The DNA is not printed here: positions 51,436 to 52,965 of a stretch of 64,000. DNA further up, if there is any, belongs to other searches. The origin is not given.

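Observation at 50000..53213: Compact four-gene group-4 [NiFe]-hydrogenase catalytic module without adjacent membrane/antiporter subunits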

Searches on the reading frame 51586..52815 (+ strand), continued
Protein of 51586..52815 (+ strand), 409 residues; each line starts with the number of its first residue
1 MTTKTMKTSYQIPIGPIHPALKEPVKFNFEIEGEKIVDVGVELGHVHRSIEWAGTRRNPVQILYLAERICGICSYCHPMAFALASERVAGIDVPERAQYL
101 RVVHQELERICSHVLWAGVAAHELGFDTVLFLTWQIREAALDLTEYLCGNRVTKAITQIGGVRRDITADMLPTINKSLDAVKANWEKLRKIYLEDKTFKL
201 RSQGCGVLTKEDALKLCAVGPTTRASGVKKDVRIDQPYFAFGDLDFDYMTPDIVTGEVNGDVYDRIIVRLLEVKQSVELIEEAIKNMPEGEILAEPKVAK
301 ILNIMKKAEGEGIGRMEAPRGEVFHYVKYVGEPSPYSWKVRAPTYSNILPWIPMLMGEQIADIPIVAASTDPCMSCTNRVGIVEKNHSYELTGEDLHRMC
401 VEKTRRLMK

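Call 11: search_solved_structures(query=window:51586-52815:+, max_evalue=1e-10, show_alignments=2)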
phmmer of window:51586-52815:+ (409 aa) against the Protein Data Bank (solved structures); distinct sequences matched with E-value up to 1e-10: 54.
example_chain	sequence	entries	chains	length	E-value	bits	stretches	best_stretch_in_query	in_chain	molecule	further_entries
6cfw_L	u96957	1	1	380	1.2e-104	353.7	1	10-379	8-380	Membrane-bound hydrogenase subunit alpha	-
7z0s_E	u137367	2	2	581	2.8e-66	227.4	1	9-404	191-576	Formate hydrogenlyase subunit 5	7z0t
2fug_4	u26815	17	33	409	6.9e-54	186.6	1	11-292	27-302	NADH-quinone oxidoreductase chain 4 | NADH-QUINONE OXIDOREDUCTASE SUBUNIT 4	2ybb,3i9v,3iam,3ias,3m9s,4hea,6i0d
7q5y_B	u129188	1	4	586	5.6e-53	183.6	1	11-288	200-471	NADH-quinone oxidoreductase subunit C/D 2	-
6hum_H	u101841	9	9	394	1.1e-44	156.2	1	10-291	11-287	NAD(P)H-quinone oxidoreductase subunit H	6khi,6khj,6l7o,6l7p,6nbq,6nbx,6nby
6gcs_C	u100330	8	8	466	1.8e-43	152.3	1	8-364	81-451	49-KDA PROTEIN (NUCM) | Subunit NUCM of NADH:Ubiquinone Oxidoreductase (Complex I) | NUCM protein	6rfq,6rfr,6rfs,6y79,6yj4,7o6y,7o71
6h8k_C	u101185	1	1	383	3.5e-43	151.3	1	12-364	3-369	NUCM protein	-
4wz7_C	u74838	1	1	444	9.4e-43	149.9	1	8-365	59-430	NUCM protein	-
7b0n_D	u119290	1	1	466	1.2e-42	149.5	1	8-365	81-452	NUCM protein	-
9iho_D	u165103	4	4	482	3.2e-42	148.1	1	9-301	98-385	NUCM (49 kDa) subunit of mitochondrial NADH:ubiquinone oxidoreductase (Complex I)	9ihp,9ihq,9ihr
8qby_D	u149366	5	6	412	9.5e-42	146.6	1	9-299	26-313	NADH-quinone oxidoreductase subunit D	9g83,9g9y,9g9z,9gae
5lnk_4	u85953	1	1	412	3.7e-41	144.7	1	5-371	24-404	Mitochondrial complex I, 49 kDa subunit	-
7p61_C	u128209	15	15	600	4e-41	144.5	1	12-295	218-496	NADH-quinone oxidoreductase subunit C/D | NADH-quinone oxidoreductase subunit CD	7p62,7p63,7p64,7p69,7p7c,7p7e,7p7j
6q9b_S2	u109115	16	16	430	4.4e-41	144.4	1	5-371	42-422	NADH:ubiquinone oxidoreductase core subunit S2,NADH:ubiquinone oxidoreductase core subunit | NDUFS2 | NDUFB11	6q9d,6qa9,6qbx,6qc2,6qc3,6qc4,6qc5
6g2j_D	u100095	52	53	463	4.8e-41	144.3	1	8-371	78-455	NADH dehydrogenase [ubiquinone] iron-sulfur protein 2, mitochondrial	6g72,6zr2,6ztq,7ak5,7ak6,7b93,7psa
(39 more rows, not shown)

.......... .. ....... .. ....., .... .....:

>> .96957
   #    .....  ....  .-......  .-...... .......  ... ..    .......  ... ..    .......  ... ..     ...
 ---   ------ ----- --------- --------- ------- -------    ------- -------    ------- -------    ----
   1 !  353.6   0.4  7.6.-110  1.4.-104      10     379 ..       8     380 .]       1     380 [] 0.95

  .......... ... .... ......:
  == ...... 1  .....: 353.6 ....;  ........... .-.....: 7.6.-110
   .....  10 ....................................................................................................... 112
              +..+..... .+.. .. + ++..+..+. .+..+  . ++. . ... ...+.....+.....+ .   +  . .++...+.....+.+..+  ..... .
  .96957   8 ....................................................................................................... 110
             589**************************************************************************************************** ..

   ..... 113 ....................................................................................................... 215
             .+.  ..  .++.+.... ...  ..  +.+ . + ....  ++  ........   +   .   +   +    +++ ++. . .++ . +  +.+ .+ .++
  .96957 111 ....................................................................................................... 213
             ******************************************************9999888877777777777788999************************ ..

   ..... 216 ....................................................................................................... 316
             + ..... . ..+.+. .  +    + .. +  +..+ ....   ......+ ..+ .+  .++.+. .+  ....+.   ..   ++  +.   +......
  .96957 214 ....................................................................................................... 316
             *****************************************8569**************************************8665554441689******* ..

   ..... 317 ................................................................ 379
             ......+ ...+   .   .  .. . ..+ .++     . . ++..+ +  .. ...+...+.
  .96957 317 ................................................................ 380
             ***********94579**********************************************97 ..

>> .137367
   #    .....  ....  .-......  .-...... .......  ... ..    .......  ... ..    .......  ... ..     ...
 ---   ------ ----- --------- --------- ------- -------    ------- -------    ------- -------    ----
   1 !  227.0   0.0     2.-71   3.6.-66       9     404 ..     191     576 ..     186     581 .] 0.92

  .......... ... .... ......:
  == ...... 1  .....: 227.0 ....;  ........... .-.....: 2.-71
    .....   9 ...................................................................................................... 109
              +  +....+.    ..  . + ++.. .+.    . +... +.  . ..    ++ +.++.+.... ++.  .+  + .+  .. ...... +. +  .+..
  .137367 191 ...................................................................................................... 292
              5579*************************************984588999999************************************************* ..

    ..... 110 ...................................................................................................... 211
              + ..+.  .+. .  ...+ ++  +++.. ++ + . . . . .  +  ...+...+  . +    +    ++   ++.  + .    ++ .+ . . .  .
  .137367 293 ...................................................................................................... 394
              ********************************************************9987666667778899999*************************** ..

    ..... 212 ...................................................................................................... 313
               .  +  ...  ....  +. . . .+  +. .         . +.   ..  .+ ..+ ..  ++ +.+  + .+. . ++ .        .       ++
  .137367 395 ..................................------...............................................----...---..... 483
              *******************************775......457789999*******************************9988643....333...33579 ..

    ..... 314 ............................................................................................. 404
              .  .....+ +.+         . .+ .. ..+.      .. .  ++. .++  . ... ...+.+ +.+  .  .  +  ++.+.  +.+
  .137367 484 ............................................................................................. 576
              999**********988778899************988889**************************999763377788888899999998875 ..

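Call 17: find_encoding_contigs(protein=P0116, flank=10000, max_places=3)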
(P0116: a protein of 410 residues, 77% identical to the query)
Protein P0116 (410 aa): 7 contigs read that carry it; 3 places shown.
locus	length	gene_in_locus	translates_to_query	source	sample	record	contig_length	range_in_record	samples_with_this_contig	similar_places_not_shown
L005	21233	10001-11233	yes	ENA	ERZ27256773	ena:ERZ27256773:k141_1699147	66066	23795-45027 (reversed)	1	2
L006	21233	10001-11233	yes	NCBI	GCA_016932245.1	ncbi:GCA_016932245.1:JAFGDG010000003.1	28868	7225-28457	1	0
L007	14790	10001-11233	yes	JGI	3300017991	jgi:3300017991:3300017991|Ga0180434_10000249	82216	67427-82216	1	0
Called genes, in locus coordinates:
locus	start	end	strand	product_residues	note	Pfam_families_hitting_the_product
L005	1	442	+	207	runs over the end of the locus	PF02568:ThiI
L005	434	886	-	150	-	PF01980:TrmO_N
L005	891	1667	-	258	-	PF04055:Radical_SAM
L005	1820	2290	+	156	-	PF22811:Zn_ribbon_NrdR, PF03477:ATP-cone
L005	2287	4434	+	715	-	PF03477:ATP-cone, PF13597:NRDD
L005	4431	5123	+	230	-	PF04055:Radical_SAM, PF13353:Fer4_12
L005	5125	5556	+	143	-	PF08973:TM1506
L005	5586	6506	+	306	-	PF01266:DAO (faint), PF01494:FAD_binding_3 (faint), PF03486:HI0933_like (faint), PF07992:Pyr_redox_2, PF13738:Pyr_redox_3, PF00070:Pyr_redox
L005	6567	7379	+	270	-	-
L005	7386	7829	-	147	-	PF01750:HycI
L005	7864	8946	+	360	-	PF00586:AIRS, PF02769:AIRS_C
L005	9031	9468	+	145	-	PF01058:Oxidored_q6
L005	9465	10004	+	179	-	PF00329:Complex1_30kDa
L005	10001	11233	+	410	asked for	PF00374:NiFeSe_Hases, PF00346:Complex1_49kDa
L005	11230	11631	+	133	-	PF00037:Fer4, PF12797:Fer4_2 (weak), PF12837:Fer4_6 (weak), PF13237:Fer4_10, PF14697:Fer4_21, PF12838:Fer4_7, PF13187:Fer4_9 (weak)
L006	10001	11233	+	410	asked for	PF00374:NiFeSe_Hases, PF00346:Complex1_49kDa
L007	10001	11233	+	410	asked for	PF00374:NiFeSe_Hases, PF00346:Complex1_49kDa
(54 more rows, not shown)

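Call 18: find_encoding_contigs(protein=P0104, flank=10000, max_places=3)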
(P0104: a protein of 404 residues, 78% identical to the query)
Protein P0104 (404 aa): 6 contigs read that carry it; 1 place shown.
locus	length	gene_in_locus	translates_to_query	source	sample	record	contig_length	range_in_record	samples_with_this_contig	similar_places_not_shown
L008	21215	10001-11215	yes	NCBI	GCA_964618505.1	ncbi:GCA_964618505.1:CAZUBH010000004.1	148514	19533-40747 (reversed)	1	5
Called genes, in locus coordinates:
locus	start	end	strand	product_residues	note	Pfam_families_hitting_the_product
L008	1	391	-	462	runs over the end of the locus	PF02310:B12-binding, PF04055:Radical_SAM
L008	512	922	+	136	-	PF01986:DUF123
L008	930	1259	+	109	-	PF03091:CutA1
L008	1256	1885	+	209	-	PF02568:ThiI, PF06508:QueC (weak)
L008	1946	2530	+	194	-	PF22811:Zn_ribbon_NrdR, PF03477:ATP-cone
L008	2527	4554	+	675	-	PF03477:ATP-cone, PF13597:NRDD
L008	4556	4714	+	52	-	PF13597:NRDD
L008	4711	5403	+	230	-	PF04055:Radical_SAM, PF13353:Fer4_12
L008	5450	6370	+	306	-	PF00890:FAD_binding_2 (faint), PF01134:GIDA (faint), PF01266:DAO (faint), PF01494:FAD_binding_3 (faint), PF03486:HI0933_like (faint), PF07992:Pyr_redox_2, PF13738:Pyr_redox_3, PF00070:Pyr_redox, +1 more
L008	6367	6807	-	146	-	PF01750:HycI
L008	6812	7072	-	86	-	-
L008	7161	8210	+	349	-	PF00586:AIRS, PF02769:AIRS_C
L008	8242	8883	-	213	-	-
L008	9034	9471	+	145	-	PF01058:Oxidored_q6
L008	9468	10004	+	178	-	PF00329:Complex1_30kDa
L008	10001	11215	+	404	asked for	PF00374:NiFeSe_Hases, PF00346:Complex1_49kDa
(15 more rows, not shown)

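Call 20: find_related_loci(query=A1, collection=genome_contigs, flank=10000)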
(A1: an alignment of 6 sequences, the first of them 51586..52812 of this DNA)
Query A1 (409 aa) in genome_contigs; peptide patterns used: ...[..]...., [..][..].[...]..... (x = any residue, [..] = any of these).
600 stretches matched a pattern (row limit reached: there are more); 582 encode a relative of the query (tblastn E <= 1e-3); the best 80 are kept; 80 distinct loci.
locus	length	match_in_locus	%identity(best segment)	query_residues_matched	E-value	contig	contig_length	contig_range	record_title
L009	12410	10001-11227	77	1-409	0e+0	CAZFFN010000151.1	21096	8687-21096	MAG TPA_asm: uncultured Thermoplasmatales archaeon isolate SRP067234_co1_26 genome assembly, contig: k99_466476, whole g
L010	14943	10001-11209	79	7-409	0e+0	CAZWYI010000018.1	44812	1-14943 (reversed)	MAG TPA_asm: uncultured Thermoplasmatales archaeon isolate binchicken_co17_260 genome assembly, contig: NODE_2486_length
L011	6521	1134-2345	78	5-408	0e+0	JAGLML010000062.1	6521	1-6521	MAG: Thermoplasmatales archaeon isolate RS_5_57 ROV157_5.bin.57.fa_62, whole genome shotgun sequence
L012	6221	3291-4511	76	5-408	0e+0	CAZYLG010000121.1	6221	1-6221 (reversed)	MAG TPA_asm: uncultured Thermoplasmatales archaeon isolate SRP332253_co1_132 genome assembly, contig: NODE_20317_length_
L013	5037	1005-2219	75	5-409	0e+0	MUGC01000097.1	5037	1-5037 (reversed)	MAG: Thermoplasmata archaeon M9B1D M9B1D_scaffold_846, whole genome shotgun sequence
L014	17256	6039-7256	72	7-409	0e+0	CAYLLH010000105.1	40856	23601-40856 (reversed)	MAG TPA_asm: uncultured Thermoplasmatales archaeon isolate SRP067234_co1_161 genome assembly, contig: k99_323173, whole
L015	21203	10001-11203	73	7-407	0e+0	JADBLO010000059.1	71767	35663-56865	MAG: Thermoplasmata archaeon isolate Bin3_14.8m NODE_15_length_71767_cov_14.841463, whole genome shotgun sequence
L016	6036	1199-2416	71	5-409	0e+0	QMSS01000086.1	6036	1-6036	MAG: Thermoplasmata archaeon isolate B82_G9 B82_Guay9_scaffold_23048, whole genome shotgun sequence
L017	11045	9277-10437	68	5-407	0e+0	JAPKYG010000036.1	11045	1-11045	MAG: Methanobacteriota archaeon isolate LacPavin_0920_SED3_MAG_41_62 LacPavin_0920_SED3_scaffold_692875, whole genome sh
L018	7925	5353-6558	64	10-409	5e-171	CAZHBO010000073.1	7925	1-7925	MAG TPA_asm: uncultured Thermoplasmatales archaeon isolate binchicken_co256_245 genome assembly, contig: NODE_26460_leng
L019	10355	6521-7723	61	9-407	2e-170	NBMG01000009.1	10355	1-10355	MAG: Candidatus Atribacteria bacterium 4572_76 ex4572_76_scaffold_4837, whole genome shotgun sequence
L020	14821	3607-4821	61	7-409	2e-167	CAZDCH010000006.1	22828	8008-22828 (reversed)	MAG TPA_asm: uncultured Thermoplasmatales archaeon isolate binchicken_co6_521 genome assembly, contig: NODE_2071_length_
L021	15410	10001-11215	60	7-409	1e-165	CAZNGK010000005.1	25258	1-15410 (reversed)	MAG TPA_asm: uncultured Thermoplasmatales archaeon isolate SRP338002_co1_123 genome assembly, contig: NODE_1801_length_2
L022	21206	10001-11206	58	8-409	2e-165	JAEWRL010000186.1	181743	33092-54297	MAG: Proteobacteria bacterium isolate OH_SBrB_57 k127_153230, whole genome shotgun sequence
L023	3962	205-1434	59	4-409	1e-170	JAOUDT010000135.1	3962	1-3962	MAG: Dehalococcoidia bacterium isolate 4_1_Jan_SF_Bin38 4_1_Jan_SF_Bin38_scaffold_12961_c1, whole genome shotgun sequenc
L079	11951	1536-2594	42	12-379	2e-92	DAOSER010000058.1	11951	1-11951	MAG TPA_asm: Methanoculleus sp. isolate AMR_MDS_1800 NODE_2064_length_11951_cov_71.166443, whole genome shotgun sequence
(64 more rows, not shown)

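Call 27: find_homologous_proteins(query=L015:16244-17269:+, max_evalue=1e-10)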
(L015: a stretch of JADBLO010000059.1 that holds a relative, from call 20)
Query L015:16244-17269:+ (341 aa): 2314 proteins with E <= 1e-10 among 8000 candidates; the best 120 are listed.
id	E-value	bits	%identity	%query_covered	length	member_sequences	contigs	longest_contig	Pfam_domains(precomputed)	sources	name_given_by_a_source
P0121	4.2e-202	689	97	100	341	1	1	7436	PF00146.27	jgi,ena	-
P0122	4.3e-201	686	96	100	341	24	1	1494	PF00146.27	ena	-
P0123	1.2e-198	677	95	100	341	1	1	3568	PF00146.27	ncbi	-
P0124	4.1e-192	656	91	100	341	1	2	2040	PF00146.27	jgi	-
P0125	2.3e-191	654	91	100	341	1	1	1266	PF00146.27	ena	-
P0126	3.1e-191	653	91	100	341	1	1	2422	PF00146.27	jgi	-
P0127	8.3e-191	652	91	100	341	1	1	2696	PF00146.27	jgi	-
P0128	8.6e-191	652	91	100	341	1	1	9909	PF00146.27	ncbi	-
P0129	5.6e-189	646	90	100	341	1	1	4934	PF00146.27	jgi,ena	-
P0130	8.7e-189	645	90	100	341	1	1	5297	PF00146.27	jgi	-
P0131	1.8e-188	644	90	100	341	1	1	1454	PF00146.27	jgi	-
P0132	2.7e-188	643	88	99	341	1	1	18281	PF00146.27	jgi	-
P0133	2.2e-185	634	87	100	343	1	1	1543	PF00146.27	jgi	jgi:formate hydrogenlyase subunit 4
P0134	3.5e-185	633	87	100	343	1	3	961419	PF00146.27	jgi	jgi:formate hydrogenlyase subunit 4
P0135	5.9e-185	633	86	100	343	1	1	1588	PF00146.27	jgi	jgi:formate hydrogenlyase subunit 4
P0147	1.5e-181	621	85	100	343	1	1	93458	PF00146.27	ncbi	-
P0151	8.9e-181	619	86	100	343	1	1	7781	PF00146.27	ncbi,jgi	jgi:formate hydrogenlyase subunit 4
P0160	1.2e-179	615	84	100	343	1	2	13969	PF00146.27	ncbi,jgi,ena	-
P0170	2.3e-178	611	83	100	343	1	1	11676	PF00146.27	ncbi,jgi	-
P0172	4.4e-178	610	83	100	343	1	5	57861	PF00146.27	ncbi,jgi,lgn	-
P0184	1.1e-175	602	82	100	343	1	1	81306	PF00146.27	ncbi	-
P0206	8.3e-170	583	81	98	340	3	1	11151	PF00146.27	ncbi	-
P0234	3.0e-164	564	78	99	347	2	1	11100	PF00146.27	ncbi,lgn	-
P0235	4.4e-164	564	76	100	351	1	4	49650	PF00146.27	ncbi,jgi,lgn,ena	-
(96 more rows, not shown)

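Call 28: find_encoding_contigs(protein=P0134, flank=10000, max_places=3)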
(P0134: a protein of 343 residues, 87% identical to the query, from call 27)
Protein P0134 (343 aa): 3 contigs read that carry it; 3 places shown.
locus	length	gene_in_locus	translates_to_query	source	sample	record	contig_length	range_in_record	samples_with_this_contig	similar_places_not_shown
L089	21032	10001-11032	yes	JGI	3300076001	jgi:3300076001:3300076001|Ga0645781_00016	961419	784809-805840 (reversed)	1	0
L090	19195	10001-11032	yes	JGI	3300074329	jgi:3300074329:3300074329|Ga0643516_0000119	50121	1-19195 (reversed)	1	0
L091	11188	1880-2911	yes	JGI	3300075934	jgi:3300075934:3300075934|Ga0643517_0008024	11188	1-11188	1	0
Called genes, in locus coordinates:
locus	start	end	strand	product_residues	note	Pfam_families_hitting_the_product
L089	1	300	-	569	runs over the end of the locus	PF00343:Phosphorylase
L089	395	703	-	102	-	-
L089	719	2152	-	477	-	PF13522:GATase_6 (weak), PF13537:GATase_7, PF00156:Pribosyltran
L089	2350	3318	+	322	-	PF01047:MarR (faint), PF12802:MarR_2 (faint), PF12840:HTH_20 (faint), PF13404:HTH_AsnC-type, PF13412:HTH_24, PF13404:HTH_AsnC-type (weak), PF13412:HTH_24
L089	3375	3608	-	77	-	-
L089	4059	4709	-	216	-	PF01872:RibD_C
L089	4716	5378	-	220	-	PF02511:Thy1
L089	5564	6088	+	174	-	PF01899:MNHE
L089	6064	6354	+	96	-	PF04066:MrpF_PhaF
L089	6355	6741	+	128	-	PF03334:PhaG_MnhG_YufB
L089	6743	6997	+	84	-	PF13244:MbhD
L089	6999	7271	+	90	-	PF20501:MbhE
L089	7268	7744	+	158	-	PF04039:MnhB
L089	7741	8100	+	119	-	PF00420:Oxidored_q2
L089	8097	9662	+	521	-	PF00361:Proton_antipo_M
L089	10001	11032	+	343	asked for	PF00146:NADHdh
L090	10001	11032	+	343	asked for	PF00146:NADHdh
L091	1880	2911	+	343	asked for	PF00146:NADHdh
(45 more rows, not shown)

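Call 29: find_encoding_contigs(protein=P0235, flank=10000, max_places=4)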
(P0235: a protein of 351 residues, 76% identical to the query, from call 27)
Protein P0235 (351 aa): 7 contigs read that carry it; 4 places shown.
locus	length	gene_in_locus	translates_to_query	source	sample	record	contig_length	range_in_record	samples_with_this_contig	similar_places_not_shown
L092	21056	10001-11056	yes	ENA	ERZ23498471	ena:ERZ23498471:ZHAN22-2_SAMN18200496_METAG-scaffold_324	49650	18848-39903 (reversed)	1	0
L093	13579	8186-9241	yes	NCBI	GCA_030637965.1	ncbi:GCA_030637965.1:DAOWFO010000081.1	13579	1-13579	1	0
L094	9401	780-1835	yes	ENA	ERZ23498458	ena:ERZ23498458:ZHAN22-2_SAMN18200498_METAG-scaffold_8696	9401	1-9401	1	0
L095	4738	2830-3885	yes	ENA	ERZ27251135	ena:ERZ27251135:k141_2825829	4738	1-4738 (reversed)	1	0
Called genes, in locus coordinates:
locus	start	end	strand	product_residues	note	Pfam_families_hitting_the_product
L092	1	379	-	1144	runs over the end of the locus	PF03833:PolC_DP2_N, PF24844:PolC_DP2_central, PF24846:PolC_DP2_cat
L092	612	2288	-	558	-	PF00149:Metallophos, PF04042:DNA_pol_E_B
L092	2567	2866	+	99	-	PF04242:DUF424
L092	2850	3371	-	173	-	PF01927:Mut7-C, PF18480:DUF5615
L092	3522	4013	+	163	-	-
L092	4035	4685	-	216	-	PF01872:RibD_C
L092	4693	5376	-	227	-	PF02511:Thy1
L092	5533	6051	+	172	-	PF01899:MNHE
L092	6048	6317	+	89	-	PF04066:MrpF_PhaF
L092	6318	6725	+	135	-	PF03334:PhaG_MnhG_YufB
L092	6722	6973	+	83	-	PF13244:MbhD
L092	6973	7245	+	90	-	PF20501:MbhE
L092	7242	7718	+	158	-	PF04039:MnhB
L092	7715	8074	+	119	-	PF00420:Oxidored_q2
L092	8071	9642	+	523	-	PF00361:Proton_antipo_M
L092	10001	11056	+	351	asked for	PF00146:NADHdh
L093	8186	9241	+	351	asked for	PF00146:NADHdh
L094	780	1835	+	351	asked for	PF00146:NADHdh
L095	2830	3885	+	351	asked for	PF00146:NADHdh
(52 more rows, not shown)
